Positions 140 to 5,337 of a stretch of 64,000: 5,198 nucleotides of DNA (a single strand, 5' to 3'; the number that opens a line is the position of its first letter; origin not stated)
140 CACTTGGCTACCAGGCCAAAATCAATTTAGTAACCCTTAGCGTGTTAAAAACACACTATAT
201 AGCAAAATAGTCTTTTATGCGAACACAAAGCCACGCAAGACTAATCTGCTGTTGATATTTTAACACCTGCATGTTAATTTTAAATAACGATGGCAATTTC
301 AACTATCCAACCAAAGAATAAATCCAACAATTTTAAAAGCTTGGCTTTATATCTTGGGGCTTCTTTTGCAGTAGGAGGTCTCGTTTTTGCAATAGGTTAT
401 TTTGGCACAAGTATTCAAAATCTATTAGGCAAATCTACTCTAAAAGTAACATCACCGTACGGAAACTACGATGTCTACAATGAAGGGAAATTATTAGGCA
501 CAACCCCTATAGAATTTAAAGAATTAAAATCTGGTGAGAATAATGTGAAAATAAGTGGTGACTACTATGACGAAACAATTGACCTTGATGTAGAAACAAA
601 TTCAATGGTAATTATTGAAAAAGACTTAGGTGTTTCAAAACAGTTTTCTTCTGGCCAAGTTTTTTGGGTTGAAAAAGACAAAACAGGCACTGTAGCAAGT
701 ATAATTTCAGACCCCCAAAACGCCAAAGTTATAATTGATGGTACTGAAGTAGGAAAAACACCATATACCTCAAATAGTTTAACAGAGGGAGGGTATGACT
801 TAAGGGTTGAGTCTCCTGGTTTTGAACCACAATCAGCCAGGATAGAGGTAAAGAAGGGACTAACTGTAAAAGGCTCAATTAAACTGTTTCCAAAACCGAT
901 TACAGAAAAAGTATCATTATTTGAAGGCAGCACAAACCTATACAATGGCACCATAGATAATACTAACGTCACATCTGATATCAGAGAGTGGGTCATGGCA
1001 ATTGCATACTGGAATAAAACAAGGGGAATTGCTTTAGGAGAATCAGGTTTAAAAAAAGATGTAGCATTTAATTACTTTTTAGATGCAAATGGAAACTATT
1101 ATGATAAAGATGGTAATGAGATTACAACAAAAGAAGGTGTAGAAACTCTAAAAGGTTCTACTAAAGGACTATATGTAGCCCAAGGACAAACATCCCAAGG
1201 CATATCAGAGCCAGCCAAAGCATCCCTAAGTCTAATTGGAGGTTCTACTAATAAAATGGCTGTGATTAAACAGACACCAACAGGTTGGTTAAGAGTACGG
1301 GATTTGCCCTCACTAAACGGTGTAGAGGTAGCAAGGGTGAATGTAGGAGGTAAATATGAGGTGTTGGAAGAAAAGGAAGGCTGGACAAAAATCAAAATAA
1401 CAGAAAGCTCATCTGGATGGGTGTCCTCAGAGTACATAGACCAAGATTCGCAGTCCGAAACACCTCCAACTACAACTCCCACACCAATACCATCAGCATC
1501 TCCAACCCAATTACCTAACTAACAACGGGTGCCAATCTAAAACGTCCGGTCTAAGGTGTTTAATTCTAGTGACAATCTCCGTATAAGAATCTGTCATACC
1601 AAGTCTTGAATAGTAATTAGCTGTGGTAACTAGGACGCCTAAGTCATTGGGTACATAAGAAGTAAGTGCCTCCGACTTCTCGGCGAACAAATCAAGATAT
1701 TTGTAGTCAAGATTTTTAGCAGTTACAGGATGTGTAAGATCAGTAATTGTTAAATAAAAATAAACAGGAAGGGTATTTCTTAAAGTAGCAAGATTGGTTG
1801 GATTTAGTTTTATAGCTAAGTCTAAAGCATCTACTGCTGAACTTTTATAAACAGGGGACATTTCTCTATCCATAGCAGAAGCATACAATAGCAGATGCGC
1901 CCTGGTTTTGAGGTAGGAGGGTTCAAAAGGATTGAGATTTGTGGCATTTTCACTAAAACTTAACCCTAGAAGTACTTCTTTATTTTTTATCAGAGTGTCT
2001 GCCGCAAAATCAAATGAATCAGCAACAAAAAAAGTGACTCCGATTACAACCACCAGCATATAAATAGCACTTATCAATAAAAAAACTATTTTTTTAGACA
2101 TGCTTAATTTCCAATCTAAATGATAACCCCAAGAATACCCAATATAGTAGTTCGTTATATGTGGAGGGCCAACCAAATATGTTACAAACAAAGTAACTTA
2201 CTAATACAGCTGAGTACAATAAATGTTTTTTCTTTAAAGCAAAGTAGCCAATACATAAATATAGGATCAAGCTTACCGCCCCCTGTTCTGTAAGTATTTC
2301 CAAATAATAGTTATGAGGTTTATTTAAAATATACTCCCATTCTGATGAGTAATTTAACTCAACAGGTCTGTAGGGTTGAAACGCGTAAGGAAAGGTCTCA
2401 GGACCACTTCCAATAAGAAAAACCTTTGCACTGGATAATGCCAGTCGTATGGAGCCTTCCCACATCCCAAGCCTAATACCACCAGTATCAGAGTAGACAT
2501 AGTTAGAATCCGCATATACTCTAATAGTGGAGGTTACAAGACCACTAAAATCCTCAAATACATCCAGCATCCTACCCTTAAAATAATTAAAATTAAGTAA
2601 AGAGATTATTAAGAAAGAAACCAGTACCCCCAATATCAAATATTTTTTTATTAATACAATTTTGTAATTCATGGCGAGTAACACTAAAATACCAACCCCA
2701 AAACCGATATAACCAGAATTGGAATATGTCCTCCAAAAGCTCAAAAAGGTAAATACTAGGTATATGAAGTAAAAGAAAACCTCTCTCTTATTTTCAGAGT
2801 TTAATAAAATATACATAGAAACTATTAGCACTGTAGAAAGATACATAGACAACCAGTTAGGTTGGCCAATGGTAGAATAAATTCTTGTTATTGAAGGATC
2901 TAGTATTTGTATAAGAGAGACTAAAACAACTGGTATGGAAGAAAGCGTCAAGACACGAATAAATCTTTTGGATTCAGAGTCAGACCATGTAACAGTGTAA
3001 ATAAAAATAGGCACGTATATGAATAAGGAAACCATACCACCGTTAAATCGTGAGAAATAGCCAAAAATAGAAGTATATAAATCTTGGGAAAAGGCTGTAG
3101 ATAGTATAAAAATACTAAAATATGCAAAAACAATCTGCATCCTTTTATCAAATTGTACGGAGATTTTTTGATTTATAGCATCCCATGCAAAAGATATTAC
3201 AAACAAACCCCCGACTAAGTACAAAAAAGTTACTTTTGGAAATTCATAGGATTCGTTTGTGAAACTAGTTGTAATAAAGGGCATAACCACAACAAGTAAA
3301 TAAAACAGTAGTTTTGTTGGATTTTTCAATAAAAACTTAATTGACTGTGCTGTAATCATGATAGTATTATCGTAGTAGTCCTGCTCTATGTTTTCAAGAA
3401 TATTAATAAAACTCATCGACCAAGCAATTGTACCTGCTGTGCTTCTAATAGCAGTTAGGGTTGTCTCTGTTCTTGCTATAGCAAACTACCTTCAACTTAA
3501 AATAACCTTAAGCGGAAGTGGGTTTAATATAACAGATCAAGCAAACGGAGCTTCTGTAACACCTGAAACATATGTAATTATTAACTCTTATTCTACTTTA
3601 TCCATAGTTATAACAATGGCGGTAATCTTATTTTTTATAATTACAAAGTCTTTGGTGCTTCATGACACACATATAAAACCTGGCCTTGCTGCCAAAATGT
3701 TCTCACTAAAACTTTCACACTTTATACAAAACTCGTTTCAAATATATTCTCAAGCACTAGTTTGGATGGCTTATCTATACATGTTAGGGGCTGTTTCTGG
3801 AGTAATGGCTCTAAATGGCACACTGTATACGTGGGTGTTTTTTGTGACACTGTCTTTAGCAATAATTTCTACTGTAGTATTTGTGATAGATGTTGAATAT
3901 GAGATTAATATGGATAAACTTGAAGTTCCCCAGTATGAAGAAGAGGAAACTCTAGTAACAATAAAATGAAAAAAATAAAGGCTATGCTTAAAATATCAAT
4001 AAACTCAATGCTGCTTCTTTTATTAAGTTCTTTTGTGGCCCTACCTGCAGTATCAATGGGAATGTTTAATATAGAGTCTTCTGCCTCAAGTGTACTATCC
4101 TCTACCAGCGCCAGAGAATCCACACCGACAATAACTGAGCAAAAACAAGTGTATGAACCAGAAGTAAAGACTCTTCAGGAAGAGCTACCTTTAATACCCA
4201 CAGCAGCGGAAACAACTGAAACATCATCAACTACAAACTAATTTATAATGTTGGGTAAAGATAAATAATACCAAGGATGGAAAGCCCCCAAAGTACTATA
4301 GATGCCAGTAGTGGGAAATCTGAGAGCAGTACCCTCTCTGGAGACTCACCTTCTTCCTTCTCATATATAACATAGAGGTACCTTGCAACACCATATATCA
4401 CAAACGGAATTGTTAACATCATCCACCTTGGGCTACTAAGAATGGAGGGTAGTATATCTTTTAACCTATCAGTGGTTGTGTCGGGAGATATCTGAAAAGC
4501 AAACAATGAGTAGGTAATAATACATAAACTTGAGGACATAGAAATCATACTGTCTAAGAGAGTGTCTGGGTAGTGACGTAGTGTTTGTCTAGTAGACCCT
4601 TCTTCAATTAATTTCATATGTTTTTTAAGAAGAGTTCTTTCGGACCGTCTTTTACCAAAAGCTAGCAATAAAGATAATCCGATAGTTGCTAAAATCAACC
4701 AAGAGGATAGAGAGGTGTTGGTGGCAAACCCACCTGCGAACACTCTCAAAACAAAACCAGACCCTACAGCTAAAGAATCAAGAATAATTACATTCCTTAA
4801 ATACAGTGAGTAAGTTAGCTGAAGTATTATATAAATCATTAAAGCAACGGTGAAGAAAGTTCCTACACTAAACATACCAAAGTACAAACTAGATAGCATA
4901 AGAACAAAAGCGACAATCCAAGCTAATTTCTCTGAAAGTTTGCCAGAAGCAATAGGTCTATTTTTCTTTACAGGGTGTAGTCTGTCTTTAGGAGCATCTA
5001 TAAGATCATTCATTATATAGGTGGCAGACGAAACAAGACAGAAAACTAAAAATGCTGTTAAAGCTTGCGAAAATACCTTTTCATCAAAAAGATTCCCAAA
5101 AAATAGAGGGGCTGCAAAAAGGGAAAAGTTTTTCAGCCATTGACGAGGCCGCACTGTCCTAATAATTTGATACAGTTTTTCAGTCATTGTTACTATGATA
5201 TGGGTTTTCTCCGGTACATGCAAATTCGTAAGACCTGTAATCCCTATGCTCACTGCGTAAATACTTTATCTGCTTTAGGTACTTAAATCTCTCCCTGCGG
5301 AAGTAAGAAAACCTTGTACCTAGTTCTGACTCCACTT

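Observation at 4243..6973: DxDDT-motif class II terpene-cyclase-like protein adjacent to a DPPRS-like UbiA prenyltransferase and a Wzy-like polymerase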

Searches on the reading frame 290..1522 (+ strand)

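Call 3: search_protein_families(library=pfam, proteins=[window:290-1522:+], max_evalue=0.1)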
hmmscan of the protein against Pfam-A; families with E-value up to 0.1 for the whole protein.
window:290-1522:+ (410 aa): 7 families
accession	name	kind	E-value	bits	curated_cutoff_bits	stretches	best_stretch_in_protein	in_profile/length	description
PF08308.17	PEGA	-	4.7e-22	78.1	20.8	2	137-200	5-68/71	PEGA domain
PF08239.17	SH3_3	-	2.5e-07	31.2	27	1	334-384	3-54/54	Bacterial SH3 domain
PF13620.12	CarboxypepD_reg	-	0.0018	19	32.3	1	159-194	40-76/82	Carboxypeptidase regulatory-like domain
PF03419.18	Peptidase_U4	-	0.004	16.9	28.4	1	1-43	72-113/284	Sporulation factor SpoIIGA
PF06347.19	SH3_4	-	0.013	15.7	24.1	1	337-383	8-54/56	Bacterial SH3 domain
PF13715.12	CarbopepD_reg_2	-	0.077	13.5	32.2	0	145-199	17-76/88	CarboxypepD_reg-like domain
PF17323.7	ToxS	-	0.079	13.2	25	0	50-85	70-102/147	Trans-membrane regulatory protein ToxS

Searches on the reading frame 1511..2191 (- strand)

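Call 3: search_protein_families(library=pfam, proteins=[window:1511-2191:-], max_evalue=0.1)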
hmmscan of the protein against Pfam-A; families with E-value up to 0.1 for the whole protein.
window:1511-2191:- (226 aa): 0 families

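Call 4: search_protein_families(library=ncbifam, proteins=[window:1511-2191:-], max_evalue=0.1)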
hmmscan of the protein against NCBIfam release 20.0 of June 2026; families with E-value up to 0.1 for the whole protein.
window:1511-2191:- (226 aa): 1 family
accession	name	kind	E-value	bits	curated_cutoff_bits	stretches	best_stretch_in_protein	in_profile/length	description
TIGR00441.1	gmhA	equivalog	0.081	13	209.45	0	118-178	22-78/154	D-sedoheptulose 7-phosphate isomerase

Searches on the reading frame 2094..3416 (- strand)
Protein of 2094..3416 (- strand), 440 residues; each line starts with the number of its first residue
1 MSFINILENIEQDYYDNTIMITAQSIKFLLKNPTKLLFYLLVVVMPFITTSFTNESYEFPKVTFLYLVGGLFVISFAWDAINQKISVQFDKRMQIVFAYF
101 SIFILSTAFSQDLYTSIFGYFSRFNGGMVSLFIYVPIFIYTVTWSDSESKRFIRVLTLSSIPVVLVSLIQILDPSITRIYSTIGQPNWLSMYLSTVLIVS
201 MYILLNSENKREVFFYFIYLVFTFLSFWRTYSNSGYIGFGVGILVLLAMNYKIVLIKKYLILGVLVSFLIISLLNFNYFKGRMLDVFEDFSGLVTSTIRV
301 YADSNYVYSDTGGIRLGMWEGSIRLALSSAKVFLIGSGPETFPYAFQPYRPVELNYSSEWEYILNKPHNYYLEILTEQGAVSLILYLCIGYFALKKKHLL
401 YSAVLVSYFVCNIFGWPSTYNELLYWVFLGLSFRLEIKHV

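Call 3: search_protein_families(library=pfam, proteins=[window:2094-3416:-], max_evalue=0.1)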
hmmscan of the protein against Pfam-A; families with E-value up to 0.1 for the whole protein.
window:2094-3416:- (440 aa): 1 family
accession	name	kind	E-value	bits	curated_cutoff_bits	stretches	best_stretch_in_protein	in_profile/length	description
PF04932.20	Wzy_C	-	1.3e-12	48.1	31.7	1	219-387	2-149/149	O-Antigen ligase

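Call 4: search_protein_families(library=ncbifam, proteins=[window:2094-3416:-], max_evalue=0.1)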
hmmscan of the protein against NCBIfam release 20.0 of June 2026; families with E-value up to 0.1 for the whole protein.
window:2094-3416:- (440 aa): 1 family
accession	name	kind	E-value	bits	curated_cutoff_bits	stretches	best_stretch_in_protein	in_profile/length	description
TIGR00947.1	2A73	equivalog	0.013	14.5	366.4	1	174-253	154-238/425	IctB family putative bicarbonate transporter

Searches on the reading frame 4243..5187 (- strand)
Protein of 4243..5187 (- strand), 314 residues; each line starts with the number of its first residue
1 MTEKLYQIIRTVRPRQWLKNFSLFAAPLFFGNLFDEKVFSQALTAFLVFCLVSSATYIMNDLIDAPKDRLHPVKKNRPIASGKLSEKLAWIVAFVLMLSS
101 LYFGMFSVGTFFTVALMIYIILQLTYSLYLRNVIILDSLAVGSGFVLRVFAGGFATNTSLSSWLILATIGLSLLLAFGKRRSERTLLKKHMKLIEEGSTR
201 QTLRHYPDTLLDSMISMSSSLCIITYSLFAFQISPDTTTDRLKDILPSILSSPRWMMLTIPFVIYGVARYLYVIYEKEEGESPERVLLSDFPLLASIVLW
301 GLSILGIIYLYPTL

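Call 3: search_protein_families(library=pfam, proteins=[window:4243-5187:-], max_evalue=0.1)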
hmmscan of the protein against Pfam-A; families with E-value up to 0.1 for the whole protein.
window:4243-5187:- (314 aa): 1 family
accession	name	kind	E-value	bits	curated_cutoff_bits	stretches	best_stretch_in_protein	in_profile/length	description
PF01040.23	UbiA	-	1.5e-21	77.2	34.2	1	40-173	20-152/250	UbiA prenyltransferase family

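Call 4: search_protein_families(library=ncbifam, proteins=[window:4243-5187:-], max_evalue=0.1)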
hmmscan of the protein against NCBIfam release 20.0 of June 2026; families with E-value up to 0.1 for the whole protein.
window:4243-5187:- (314 aa): 23 families
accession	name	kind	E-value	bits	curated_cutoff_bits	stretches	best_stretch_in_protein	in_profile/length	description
NF008977.0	PRK12324.1-2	equivalog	1.8e-68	231.2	234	1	4-310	1-289/297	decaprenyl-phosphate phosphoribosyltransferase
NF008978.0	PRK12324.1-4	equivalog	7.4e-68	228.9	207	1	8-309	35-320/322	decaprenyl-phosphate phosphoribosyltransferase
NF008976.0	PRK12324.1-1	equivalog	1.4e-47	162.6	474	1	7-300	20-295/306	decaprenyl-phosphate phosphoribosyltransferase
NF006088.0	PRK08238.1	equivalog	2.8e-47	161.5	351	1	4-275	191-447/482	UbiA family prenyltransferase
NF009523.0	PRK12884.1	equivalog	2.3e-13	50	269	1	39-171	36-165/279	prenyltransferase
TIGR01475.1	ubiA_other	subfamily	7.9e-09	35.4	180.8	1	21-169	13-167/282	UbiA-like polyprenyltransferase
TIGR01473.1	cyoE_ctaB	equivalog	1.9e-08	34.4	210.3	1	16-131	11-127/281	heme o synthase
NF035940.1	prenyl_rel_EboC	equivalog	6.1e-07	29.1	250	1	47-172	46-168/292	UbiA-like protein EboC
NF005742.0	PRK07566.1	equivalog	1.1e-06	28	313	1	38-166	64-193/315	chlorophyll synthase ChlG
TIGR01474.1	ubiA_proteo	equivalog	2.5e-06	27.2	275.45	1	43-152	43-151/282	4-hydroxybenzoate octaprenyltransferase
NF009521.0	PRK12882.1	equivalog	2.6e-06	26.9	296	1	38-169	39-169/280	geranylgeranylglycerol-phosphate geranylgeranyltransferase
NF009514.0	PRK12873.1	equivalog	6.8e-06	25.6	246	1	50-103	57-110/297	4-hydroxybenzoate polyprenyltransferase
NF009515.0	PRK12874.1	equivalog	2.4e-05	23.9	392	1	35-174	40-179/291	4-hydroxybenzoate polyprenyltransferase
NF009609.0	PRK13106.1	equivalog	2.9e-05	23.6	349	1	3-160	13-167/301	prenyltransferase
NF009522.0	PRK12883.1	equivalog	5.5e-05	22.8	353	1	42-142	39-136/279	geranylgeranylglycerol-phosphate geranylgeranyltransferase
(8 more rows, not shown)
